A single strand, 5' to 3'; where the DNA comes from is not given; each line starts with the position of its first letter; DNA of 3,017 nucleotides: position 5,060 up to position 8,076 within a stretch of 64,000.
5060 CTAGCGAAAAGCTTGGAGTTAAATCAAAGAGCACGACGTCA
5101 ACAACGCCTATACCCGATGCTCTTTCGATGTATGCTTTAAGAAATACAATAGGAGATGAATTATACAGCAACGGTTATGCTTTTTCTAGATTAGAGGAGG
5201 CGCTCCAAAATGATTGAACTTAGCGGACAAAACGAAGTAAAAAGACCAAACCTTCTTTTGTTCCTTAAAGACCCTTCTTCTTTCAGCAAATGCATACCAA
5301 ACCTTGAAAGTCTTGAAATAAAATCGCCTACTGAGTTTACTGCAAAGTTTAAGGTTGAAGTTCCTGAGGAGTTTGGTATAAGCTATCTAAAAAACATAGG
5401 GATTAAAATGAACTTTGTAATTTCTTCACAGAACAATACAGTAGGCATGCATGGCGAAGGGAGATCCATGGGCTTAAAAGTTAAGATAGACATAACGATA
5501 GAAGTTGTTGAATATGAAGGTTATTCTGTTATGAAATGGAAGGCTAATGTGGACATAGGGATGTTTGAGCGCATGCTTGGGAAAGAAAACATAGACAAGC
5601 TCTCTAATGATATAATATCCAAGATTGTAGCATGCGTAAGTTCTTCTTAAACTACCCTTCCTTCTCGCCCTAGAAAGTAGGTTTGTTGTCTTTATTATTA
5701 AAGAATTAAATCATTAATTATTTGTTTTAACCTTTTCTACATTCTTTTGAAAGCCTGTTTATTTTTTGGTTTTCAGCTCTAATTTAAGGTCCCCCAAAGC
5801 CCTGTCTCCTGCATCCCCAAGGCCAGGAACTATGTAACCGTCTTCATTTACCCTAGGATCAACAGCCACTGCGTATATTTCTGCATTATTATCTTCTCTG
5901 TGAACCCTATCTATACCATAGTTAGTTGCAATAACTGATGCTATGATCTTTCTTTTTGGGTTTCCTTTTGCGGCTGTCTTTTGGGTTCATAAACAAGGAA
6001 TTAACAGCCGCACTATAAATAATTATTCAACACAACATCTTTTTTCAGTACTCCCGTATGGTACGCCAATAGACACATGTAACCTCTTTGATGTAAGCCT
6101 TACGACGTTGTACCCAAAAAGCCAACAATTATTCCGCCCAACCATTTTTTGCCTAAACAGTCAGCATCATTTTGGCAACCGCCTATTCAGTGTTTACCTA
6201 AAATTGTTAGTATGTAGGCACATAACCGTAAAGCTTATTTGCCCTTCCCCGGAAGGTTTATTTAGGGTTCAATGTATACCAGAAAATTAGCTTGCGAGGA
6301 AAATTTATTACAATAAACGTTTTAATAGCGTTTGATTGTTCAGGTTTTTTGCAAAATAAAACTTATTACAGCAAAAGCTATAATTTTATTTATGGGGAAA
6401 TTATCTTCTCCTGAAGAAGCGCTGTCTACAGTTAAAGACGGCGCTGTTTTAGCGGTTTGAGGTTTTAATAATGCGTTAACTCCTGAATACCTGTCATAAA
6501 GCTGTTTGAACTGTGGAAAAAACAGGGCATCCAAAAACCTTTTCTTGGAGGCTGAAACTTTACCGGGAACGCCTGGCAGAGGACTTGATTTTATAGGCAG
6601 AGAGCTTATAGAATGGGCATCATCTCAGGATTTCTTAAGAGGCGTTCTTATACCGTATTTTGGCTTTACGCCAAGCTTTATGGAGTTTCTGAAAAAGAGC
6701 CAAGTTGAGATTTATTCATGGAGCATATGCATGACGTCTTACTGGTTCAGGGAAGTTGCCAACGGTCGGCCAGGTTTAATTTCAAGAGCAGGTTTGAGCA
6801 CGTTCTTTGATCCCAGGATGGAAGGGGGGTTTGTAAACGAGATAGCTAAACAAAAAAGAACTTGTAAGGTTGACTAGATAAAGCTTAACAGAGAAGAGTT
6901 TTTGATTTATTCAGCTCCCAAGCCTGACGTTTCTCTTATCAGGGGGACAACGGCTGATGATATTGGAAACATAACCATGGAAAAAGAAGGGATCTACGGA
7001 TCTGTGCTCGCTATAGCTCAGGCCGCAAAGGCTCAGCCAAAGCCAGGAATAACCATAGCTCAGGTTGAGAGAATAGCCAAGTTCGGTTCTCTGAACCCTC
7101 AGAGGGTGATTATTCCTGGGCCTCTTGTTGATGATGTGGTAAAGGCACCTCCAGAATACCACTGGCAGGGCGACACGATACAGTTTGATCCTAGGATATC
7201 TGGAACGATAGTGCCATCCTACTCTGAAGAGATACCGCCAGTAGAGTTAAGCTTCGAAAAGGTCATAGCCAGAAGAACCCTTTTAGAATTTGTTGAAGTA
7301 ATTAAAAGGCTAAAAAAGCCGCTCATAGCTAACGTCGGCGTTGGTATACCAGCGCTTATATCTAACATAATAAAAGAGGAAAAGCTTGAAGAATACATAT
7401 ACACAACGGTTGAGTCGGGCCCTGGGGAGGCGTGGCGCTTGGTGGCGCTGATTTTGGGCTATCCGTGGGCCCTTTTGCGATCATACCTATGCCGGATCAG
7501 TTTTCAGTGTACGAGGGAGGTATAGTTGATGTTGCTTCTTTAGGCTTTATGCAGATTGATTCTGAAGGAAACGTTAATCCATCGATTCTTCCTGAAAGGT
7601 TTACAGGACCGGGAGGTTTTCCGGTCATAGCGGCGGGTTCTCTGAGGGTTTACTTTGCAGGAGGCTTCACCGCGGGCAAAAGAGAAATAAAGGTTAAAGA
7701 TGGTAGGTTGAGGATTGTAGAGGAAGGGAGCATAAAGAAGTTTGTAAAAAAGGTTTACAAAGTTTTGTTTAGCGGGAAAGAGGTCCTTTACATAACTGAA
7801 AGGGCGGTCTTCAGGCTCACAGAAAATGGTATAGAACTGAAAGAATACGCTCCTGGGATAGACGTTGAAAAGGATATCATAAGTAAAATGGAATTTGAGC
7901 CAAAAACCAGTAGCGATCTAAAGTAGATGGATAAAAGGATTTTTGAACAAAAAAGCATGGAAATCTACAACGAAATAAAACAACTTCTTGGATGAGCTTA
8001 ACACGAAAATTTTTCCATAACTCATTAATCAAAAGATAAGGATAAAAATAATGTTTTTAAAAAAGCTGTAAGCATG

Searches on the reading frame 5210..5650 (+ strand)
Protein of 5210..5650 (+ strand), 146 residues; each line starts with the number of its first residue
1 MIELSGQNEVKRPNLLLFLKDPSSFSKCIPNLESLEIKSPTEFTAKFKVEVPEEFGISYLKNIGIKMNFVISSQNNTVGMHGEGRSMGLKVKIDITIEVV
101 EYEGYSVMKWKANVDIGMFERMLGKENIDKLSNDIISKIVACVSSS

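Call 44: search_protein_families(library=pfam, proteins=[window:5210-5650:+], max_evalue=0.01)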
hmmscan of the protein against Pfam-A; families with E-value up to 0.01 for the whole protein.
window:5210-5650:+ (146 aa): 1 family
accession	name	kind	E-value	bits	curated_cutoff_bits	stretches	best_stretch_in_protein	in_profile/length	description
PF06240.19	COXG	-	2e-22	79.9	22.2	1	7-145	2-137/140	Carbon monoxide dehydrogenase subunit G (CoxG)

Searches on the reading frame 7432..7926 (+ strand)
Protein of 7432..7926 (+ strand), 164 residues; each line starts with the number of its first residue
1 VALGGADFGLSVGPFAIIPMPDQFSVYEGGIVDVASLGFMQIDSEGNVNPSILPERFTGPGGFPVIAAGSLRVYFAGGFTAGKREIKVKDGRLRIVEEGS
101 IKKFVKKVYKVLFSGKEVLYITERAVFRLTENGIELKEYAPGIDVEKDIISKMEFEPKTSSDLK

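Call 44: search_protein_families(library=pfam, proteins=[window:7432-7926:+], max_evalue=0.01)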
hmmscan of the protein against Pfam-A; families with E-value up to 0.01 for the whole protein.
window:7432-7926:+ (164 aa): 1 family
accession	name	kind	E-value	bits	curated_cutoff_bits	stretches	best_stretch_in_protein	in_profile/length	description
PF01144.29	CoA_trans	-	0.00046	20.1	23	1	26-146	95-212/217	Coenzyme A transferase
